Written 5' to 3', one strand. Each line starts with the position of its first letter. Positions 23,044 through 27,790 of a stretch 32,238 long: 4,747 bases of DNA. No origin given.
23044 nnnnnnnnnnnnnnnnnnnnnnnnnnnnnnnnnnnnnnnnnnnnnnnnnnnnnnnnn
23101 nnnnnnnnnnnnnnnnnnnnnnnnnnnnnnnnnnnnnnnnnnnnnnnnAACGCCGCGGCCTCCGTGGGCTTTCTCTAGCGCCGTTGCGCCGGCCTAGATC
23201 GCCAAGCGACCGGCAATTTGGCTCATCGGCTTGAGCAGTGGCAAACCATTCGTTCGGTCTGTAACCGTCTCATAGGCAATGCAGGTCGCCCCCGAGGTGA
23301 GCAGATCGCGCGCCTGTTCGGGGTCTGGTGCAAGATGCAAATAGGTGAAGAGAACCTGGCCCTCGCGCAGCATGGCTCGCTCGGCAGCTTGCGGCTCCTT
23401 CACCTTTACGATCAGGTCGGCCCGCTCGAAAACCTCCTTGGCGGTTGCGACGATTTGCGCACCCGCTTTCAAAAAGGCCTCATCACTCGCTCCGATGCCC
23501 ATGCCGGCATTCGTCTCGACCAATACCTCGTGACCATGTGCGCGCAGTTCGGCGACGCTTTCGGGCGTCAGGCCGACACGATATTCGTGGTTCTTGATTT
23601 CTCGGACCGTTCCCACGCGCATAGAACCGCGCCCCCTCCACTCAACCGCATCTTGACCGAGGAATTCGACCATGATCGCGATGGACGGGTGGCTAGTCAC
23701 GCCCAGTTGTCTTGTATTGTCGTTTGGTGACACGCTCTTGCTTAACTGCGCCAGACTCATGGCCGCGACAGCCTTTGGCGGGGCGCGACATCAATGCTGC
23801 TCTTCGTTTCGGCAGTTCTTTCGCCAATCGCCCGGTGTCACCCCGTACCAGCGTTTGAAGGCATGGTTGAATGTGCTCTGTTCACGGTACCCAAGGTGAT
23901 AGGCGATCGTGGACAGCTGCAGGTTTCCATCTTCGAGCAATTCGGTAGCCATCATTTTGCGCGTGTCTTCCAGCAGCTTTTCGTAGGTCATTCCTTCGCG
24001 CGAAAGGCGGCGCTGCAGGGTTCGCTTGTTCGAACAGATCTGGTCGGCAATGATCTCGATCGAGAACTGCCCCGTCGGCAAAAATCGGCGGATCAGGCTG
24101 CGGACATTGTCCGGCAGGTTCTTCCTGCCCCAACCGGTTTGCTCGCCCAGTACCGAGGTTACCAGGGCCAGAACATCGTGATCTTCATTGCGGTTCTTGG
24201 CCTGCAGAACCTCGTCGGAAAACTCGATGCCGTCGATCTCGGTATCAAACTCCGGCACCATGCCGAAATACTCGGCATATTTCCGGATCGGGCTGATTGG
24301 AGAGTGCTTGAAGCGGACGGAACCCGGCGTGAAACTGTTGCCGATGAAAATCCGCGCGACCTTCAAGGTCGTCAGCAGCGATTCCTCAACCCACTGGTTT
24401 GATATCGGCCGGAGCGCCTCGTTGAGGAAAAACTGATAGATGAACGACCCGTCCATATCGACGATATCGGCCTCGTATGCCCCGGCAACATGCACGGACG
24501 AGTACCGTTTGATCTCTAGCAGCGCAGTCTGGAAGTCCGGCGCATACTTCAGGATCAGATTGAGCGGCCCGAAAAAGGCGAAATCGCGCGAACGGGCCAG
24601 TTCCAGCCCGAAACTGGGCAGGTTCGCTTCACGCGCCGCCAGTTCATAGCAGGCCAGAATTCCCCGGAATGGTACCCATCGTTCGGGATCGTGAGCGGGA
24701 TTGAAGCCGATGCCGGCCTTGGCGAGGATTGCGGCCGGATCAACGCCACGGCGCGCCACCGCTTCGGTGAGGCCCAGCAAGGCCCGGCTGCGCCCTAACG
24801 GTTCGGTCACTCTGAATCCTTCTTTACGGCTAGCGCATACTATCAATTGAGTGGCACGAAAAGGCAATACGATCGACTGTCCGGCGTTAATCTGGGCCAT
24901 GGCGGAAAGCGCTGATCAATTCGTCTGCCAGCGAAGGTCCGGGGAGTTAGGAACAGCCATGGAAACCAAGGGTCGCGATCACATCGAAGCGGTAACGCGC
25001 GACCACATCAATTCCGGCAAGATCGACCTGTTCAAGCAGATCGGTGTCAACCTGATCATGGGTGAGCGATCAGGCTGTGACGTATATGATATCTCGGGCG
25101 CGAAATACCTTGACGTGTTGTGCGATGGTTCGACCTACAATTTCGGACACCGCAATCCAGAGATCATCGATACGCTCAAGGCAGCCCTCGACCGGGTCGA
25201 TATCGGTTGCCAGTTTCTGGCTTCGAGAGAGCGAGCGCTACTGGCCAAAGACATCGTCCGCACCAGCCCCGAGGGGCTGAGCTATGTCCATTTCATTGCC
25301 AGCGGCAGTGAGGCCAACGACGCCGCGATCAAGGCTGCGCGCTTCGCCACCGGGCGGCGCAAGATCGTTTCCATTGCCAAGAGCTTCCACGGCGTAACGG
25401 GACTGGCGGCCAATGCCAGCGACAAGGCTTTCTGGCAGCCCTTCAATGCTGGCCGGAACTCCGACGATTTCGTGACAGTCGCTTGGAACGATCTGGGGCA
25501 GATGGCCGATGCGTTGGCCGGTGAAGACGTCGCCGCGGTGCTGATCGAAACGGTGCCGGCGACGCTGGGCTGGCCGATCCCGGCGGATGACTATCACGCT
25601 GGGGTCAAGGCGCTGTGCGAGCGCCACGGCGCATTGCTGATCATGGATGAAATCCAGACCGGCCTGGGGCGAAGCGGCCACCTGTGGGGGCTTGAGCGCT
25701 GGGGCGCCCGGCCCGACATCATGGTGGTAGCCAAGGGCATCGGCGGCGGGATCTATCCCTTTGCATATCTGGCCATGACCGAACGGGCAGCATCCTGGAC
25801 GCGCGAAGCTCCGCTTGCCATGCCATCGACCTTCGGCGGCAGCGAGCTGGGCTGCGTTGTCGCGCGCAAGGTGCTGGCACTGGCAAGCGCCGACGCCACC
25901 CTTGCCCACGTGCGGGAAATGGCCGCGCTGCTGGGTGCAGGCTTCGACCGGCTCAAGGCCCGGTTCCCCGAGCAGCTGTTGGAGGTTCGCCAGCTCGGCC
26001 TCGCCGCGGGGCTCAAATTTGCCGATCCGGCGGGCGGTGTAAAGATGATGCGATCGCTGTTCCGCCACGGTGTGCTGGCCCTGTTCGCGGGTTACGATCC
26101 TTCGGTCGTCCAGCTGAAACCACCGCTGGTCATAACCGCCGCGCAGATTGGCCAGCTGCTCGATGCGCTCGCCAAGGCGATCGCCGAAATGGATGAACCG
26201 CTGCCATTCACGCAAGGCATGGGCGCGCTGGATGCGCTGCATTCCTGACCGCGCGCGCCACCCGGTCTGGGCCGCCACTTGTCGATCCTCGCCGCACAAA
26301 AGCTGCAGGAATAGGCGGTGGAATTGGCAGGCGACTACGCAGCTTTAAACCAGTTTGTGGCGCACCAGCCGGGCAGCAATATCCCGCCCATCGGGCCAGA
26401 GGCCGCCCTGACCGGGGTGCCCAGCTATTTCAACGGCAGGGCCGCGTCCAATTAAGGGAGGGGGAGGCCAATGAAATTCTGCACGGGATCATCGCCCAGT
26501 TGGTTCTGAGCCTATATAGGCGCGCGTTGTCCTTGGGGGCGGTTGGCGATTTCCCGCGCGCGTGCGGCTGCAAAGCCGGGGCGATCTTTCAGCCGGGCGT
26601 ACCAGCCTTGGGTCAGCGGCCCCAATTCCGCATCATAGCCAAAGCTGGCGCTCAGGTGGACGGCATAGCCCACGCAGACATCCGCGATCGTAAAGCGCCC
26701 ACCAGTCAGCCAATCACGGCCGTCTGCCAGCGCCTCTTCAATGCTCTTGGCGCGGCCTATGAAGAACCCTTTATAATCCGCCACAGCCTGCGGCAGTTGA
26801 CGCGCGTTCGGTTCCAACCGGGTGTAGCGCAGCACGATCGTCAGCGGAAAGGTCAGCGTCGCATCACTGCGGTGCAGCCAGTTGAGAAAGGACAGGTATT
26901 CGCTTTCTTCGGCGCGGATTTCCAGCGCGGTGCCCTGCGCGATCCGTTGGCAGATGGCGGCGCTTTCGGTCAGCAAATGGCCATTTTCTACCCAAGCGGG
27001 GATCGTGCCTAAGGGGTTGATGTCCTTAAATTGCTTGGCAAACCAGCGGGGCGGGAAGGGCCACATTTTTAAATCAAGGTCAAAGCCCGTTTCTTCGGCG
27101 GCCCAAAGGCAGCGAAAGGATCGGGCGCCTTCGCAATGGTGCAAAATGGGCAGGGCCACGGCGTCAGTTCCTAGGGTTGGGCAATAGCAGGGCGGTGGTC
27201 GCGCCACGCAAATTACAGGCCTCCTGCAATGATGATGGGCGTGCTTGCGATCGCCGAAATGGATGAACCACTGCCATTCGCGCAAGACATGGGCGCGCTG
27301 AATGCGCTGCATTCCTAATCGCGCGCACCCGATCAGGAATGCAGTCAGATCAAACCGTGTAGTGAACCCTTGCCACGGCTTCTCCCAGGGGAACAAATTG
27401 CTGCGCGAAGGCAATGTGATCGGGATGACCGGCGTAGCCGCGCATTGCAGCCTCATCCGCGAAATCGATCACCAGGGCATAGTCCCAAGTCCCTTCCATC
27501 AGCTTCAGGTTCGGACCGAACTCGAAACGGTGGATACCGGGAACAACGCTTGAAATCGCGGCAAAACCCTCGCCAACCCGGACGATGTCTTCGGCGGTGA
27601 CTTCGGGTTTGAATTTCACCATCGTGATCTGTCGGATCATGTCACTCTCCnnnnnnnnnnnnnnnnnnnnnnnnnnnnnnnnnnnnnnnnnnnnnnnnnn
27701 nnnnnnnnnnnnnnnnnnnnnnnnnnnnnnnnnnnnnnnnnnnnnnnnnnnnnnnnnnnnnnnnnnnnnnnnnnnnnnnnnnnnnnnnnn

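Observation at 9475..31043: A ~21.6-kb catabolic gene block sits inside an M20 peptidase gene, with no integrase, transposase or terminal repeats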

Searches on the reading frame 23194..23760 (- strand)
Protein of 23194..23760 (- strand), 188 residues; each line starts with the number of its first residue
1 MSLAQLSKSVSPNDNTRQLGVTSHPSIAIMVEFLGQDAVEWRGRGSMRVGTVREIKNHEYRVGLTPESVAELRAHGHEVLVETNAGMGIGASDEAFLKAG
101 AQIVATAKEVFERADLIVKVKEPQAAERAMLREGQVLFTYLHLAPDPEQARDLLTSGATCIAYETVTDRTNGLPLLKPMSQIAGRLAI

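Call 9: search_protein_families(library=pfam, proteins=[window:23194-23760:-])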
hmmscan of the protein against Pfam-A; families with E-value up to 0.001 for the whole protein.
window:23194-23760:- (188 aa): 1 family
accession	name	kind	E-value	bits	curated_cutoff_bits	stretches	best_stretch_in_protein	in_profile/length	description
PF05222.21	AlaDh_PNT_N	-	1.8e-50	171.2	30.4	1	51-183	2-136/136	Alanine dehydrogenase/PNT, N-terminal domain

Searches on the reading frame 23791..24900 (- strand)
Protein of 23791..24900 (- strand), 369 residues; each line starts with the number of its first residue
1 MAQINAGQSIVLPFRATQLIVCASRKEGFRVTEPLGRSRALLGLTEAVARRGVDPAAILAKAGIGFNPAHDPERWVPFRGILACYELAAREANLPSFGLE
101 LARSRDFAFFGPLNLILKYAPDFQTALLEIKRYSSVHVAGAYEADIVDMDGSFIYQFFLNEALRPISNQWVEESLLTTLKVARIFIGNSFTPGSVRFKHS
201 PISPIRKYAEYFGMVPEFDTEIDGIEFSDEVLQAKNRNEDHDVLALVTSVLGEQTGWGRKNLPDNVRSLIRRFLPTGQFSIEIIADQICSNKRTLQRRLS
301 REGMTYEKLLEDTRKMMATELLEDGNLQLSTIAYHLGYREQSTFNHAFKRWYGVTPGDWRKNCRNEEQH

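Call 9: search_protein_families(library=pfam, proteins=[window:23791-24900:-])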
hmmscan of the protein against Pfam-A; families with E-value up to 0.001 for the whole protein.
window:23791-24900:- (369 aa): 3 families
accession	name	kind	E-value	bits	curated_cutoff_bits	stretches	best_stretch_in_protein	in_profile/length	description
PF12625.12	Arabinose_bd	-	3.6e-26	92.8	27.6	1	52-235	1-184/185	Arabinose-binding domain of AraC transcription regulator, N-term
PF12833.13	HTH_18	-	7.8e-18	65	33.6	1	284-361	1-79/80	Helix-turn-helix domain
PF00165.29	HTH_AraC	-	1.4e-11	44.7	26.6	1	323-361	2-42/42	Bacterial regulatory helix-turn-helix proteins, AraC family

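Call 50: search_protein_families(library=ncbifam, proteins=[window:23791-24900:-], max_evalue=0.00001)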
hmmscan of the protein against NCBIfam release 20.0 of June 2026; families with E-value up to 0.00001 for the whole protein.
window:23791-24900:- (369 aa): 18 families
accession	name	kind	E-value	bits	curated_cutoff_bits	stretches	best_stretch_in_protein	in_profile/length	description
NF049968.1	QhpR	equivalog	4.1e-46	157.4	250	1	81-360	5-284/284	AraC-like transcriptional regulator QhpR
NF050186.1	TransRegGliRPseudo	equivalog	9e-28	97.6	570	1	48-362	19-336/338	AraC family transcriptional regulator GliR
NF053784.1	TranRegCyprAlk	equivalog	2.2e-24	86.5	500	1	93-361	65-335/336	transcriptional regulator CypR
NF052534.1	RzbtTranRegRhrA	equivalog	9.8e-15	54.6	500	1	258-361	204-309/312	rhizobactin biosynthesis transcriptional regulator RhrA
NF007243.0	PRK09685.1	equivalog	3.6e-11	43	199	1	244-364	179-303/303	transcriptional regulator FeaR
NF006902.0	PRK09393.1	equivalog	4.1e-11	42.6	425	1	278-366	236-325/327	transcriptional regulator FtrA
NF011732.0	PRK15185.1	equivalog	4.4e-10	39.3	354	1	274-361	218-305/309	transcriptional regulator HilD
NF007860.0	PRK10572.1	equivalog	1.1e-08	34.3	208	1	277-367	198-289/292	arabinose operon transcriptional regulator AraC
NF010028.0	PRK13503.1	equivalog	1.2e-08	34.7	288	1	281-364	190-274/278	HTH-type transcriptional activator RhaS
NF010025.2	PRK13500.1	equivalog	8.8e-08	32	525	1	279-365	193-280/282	HTH-type transcriptional activator RhaR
NF007432.1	PRK09978.1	equivalog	5.6e-07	29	500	1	278-362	158-242/274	DNA-binding transcriptional regulator GadX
NF010027.0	PRK13502.1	equivalog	8.9e-07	28.6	384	1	279-362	193-277/282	HTH-type transcriptional activator RhaR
NF007584.0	PRK10219.1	equivalog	1.6e-06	28.4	174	1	279-362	22-106/107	superoxide response transcriptional regulator SoxS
NF040475.1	chlor_reg_RclR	equivalog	1.8e-06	27.5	400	1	280-364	195-280/284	reactive chlorine-specific transcriptional regulator RclR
NF047788.1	TransRegPocR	equivalog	1.9e-06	27.4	500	1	302-367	230-295/296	transcriptional regulator PocR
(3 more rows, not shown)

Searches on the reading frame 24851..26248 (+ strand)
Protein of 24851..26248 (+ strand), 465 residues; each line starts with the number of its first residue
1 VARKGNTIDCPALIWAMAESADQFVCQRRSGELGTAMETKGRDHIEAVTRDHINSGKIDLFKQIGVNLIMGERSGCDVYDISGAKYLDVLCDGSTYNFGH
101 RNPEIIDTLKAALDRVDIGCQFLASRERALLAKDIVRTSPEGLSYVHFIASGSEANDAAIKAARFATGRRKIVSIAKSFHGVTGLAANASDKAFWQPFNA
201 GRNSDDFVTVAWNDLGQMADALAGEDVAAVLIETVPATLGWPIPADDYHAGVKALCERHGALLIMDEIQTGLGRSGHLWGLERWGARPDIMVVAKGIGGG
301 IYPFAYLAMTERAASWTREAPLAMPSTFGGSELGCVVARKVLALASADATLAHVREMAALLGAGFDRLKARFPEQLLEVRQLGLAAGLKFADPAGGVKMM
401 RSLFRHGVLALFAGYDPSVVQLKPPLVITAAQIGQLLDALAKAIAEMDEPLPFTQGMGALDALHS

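Call 9: search_protein_families(library=pfam, proteins=[window:24851-26248:+])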
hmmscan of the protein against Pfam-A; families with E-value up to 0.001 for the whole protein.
window:24851-26248:+ (465 aa): 1 family
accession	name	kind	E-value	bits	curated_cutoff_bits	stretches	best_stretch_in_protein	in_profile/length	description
PF00202.27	Aminotran_3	-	6.9e-72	242.8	30.5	1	68-444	11-403/403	Aminotransferase class-III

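Call 50: search_protein_families(library=ncbifam, proteins=[window:24851-26248:+], max_evalue=0.00001)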
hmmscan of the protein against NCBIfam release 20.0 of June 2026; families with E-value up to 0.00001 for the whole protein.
window:24851-26248:+ (465 aa): 69 families (the best 25 are shown)
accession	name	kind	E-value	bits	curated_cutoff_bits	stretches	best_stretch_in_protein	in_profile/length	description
NF008570.0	PRK11522.1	equivalog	1.3e-69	235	612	1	42-448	41-458/464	putrescine aminotransferase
TIGR00707.1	argD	subfamily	1.4e-65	221.6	410.05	1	68-444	11-380/381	acetylornithine/succinylornithine family transaminase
NF002325.0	PRK01278.1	subfamily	8.7e-65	218.9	372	1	59-448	8-390/395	acetylornithine transaminase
NF002874.0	PRK03244.1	equivalog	2.4e-62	211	457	1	66-447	27-395/399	acetylornithine transaminase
NF005993.0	PRK08117.1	subfamily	6.8e-62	209.5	574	1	66-448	25-431/433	aspartate aminotransferase family protein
NF004426.0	PRK05769.1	equivalog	2.1e-59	201.5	552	1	67-447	37-440/441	acetyl ornithine aminotransferase family protein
NF053554.1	prodigi_MAP_PigE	equivalog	2.5e-58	198.1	850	1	37-393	371-730/837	prodigiosin MAP biosynthesis aminotransferase PigE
NF002797.0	PRK02936.1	equivalog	6.9e-58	196.2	496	1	70-446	15-379/385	acetylornithine transaminase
TIGR03372.1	putres_am_tran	equivalog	2.3e-57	194.8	658.65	1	50-441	36-439/442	putrescine aminotransferase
NF004718.0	PRK06062.1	subfamily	5e-57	193.4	472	1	71-449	43-451/454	hypothetical protein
NF042418.1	LysJ_Th_th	equivalog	1.8e-56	191.7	700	1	68-442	20-383/386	[LysW]-aminoadipate semialdehyde transaminase LysJ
NF003468.0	PRK05093.1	subfamily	6e-53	180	522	1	47-447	6-402/405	acetylornithine/succinyldiaminopimelate transaminase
NF006733.0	PRK09264.1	subfamily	9.6e-53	179.2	438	1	69-447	24-417/425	diaminobutyrate--2-oxoglutarate transaminase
TIGR03246.1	arg_catab_astC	subfamily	5.1e-52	177.2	609.95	1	67-446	18-395/397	acetylornithine/succinylornithine family transaminase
NF049939.1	HyAminethphonNHLyPbfA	equivalog_domain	9.7e-51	172.6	525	1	72-446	49-441/442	(R)-1-hydroxy-2-aminoethylphosphonate ammonia-lyase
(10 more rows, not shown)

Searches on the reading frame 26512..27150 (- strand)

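Call 50: search_protein_families(library=ncbifam, proteins=[window:26512-27150:-], max_evalue=0.00001)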
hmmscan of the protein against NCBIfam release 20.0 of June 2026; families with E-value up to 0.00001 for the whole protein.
window:26512-27150:- (212 aa): 3 families
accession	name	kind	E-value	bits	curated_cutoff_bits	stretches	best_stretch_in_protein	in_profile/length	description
NF007831.0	PRK10542.1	equivalog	7.9e-08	32.1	198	1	39-199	41-197/201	glutathione transferase GstA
NF050814.1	FtsZBindFzlA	equivalog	4.2e-07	29.9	300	1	39-195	42-208/228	FtsZ-binding protein FzlA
TIGR01262.1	maiA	equivalog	1.1e-06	28.4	171.05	1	38-200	40-206/211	maleylacetoacetate isomerase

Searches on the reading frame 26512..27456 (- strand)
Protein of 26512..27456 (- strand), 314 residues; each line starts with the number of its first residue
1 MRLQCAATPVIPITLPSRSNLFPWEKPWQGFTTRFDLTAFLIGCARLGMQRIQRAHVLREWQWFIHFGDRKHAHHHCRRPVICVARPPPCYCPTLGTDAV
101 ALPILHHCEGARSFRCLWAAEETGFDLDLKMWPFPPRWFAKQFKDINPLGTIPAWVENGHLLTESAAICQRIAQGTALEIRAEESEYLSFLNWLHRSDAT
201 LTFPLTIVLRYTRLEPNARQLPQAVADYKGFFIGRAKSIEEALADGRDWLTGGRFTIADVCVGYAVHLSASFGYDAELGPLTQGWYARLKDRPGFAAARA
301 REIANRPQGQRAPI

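Call 9: search_protein_families(library=pfam, proteins=[window:26512-27456:-])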
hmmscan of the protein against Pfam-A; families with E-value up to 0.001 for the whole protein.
window:26512-27456:- (314 aa): 4 families
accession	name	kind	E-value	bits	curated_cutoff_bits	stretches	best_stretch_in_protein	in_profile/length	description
PF13409.12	GST_N_2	-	6.9e-09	36.6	25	1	113-172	5-67/70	Glutathione S-transferase, N-terminal domain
PF02798.26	GST_N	-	2.9e-08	34.4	20.9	1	105-173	6-75/76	Glutathione S-transferase, N-terminal domain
PF13417.12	GST_N_3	-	1.1e-05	26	22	1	113-174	10-69/75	Glutathione S-transferase, N-terminal domain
PF13410.11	GST_C_2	-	2.9e-05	24.5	24.9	1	239-287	18-68/69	Glutathione S-transferase, C-terminal domain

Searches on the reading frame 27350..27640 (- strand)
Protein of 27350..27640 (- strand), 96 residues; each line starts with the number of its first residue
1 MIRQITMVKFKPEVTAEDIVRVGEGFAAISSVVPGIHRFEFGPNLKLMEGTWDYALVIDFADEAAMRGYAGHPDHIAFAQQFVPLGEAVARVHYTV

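Call 50: search_protein_families(library=ncbifam, proteins=[window:27350-27640:-], max_evalue=0.00001)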
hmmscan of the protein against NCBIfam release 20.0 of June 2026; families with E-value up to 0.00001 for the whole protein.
window:27350-27640:- (96 aa): 0 families

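Call 52: search_protein_families(library=pfam, proteins=[window:27350-27640:-], max_evalue=0.001)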
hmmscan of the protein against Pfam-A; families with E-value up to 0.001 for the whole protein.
window:27350-27640:- (96 aa): 1 family
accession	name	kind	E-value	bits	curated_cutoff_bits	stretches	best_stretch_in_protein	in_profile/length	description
PF07876.18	Dabb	-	1.4e-17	64.6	25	1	2-94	1-94/96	Stress responsive A/B Barrel Domain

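Call 54: find_encoding_contigs(protein=window:27350-27640:-, flank=10000, max_places=10)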
Protein window:27350-27640:- (96 aa): 23 contigs read that carry it; 10 places shown.
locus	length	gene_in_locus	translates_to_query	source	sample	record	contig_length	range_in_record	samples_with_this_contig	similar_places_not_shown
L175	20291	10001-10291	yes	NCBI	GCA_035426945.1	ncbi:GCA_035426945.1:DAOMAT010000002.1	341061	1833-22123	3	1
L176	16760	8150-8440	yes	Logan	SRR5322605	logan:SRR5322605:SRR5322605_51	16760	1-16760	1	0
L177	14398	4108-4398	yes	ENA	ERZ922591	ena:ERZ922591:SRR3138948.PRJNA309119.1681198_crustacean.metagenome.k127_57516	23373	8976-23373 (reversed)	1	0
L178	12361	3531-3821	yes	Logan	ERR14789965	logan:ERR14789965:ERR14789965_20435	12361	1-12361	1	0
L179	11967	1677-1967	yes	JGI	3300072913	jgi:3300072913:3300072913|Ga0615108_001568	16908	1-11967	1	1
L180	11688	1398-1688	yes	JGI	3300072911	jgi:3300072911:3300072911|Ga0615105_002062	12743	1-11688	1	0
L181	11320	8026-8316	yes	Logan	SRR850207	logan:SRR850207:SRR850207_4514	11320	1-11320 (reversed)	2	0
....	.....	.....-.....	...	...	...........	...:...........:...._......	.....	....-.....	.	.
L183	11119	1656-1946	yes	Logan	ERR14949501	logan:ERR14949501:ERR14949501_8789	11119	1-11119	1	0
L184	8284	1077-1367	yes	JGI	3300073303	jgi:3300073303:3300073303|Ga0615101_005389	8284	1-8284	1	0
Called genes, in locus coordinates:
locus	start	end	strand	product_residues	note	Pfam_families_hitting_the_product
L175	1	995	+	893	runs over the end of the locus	PF05593:RHS_repeat (weak), PF25023:TEN_YD-shell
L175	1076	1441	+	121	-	-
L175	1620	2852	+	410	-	PF25023:TEN_YD-shell (faint)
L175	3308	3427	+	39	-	-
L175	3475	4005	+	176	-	-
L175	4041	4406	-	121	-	PF04956:TrbC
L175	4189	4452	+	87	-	-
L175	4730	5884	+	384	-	PF13356:Arm-DNA-bind_3, PF22022:Phage_int_M, PF00589:Phage_integrase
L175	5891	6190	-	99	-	-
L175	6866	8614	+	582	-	PF02776:TPP_enzyme_N, PF00205:TPP_enzyme_M, PF02775:TPP_enzyme_C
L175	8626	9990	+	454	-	PF00202:Aminotran_3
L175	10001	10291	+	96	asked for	PF07876:Dabb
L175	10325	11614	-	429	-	PF00202:Aminotran_3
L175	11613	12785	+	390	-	PF12625:Arabinose_bd, PF12833:HTH_18, PF00165:HTH_AraC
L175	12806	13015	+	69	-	-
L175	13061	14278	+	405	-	PF07690:MFS_1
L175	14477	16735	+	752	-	PF07715:Plug, PF00593:TonB_dep_Rec_b-barrel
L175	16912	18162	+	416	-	PF01946:Thi4 (weak), PF01266:DAO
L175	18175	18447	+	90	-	PF04267:SoxD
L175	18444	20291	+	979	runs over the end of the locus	PF13510:Fer2_4, PF00890:FAD_binding_2, PF03486:HI0933_like (weak), PF07992:Pyr_redox_2 (weak), PF12831:FAD_oxidored, PF17806:SO_alpha_A3, PF01571:GCV_T, PF08669:GCV_T_C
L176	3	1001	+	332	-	?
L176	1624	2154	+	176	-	-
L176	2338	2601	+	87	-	-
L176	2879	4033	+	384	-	PF13356:Arm-DNA-bind_3, PF22022:Phage_int_M, PF00589:Phage_integrase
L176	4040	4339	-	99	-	-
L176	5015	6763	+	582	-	PF02776:TPP_enzyme_N, PF00205:TPP_enzyme_M, PF02775:TPP_enzyme_C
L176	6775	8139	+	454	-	PF00202:Aminotran_3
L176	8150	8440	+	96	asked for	PF07876:Dabb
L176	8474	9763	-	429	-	PF00202:Aminotran_3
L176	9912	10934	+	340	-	PF12625:Arabinose_bd, PF12833:HTH_18, PF00165:HTH_AraC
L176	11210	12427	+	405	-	PF07690:MFS_1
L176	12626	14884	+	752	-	PF07715:Plug, PF00593:TonB_dep_Rec_b-barrel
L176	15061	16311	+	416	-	PF01946:Thi4 (weak), PF01266:DAO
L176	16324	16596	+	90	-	PF04267:SoxD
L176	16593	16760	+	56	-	?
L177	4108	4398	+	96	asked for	PF07876:Dabb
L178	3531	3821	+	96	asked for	PF07876:Dabb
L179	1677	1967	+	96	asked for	PF07876:Dabb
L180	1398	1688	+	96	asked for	PF07876:Dabb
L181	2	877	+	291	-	?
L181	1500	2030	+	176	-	-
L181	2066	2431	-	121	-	PF04956:TrbC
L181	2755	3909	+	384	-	PF13356:Arm-DNA-bind_3, PF22022:Phage_int_M, PF00589:Phage_integrase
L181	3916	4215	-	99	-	-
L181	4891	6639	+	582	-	PF02776:TPP_enzyme_N, PF00205:TPP_enzyme_M, PF02775:TPP_enzyme_C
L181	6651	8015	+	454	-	PF00202:Aminotran_3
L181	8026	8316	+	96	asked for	PF07876:Dabb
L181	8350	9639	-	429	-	PF00202:Aminotran_3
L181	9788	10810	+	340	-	PF12625:Arabinose_bd, PF12833:HTH_18, PF00165:HTH_AraC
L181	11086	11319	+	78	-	?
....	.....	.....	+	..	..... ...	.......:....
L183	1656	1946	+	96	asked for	PF07876:Dabb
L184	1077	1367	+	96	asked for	PF07876:Dabb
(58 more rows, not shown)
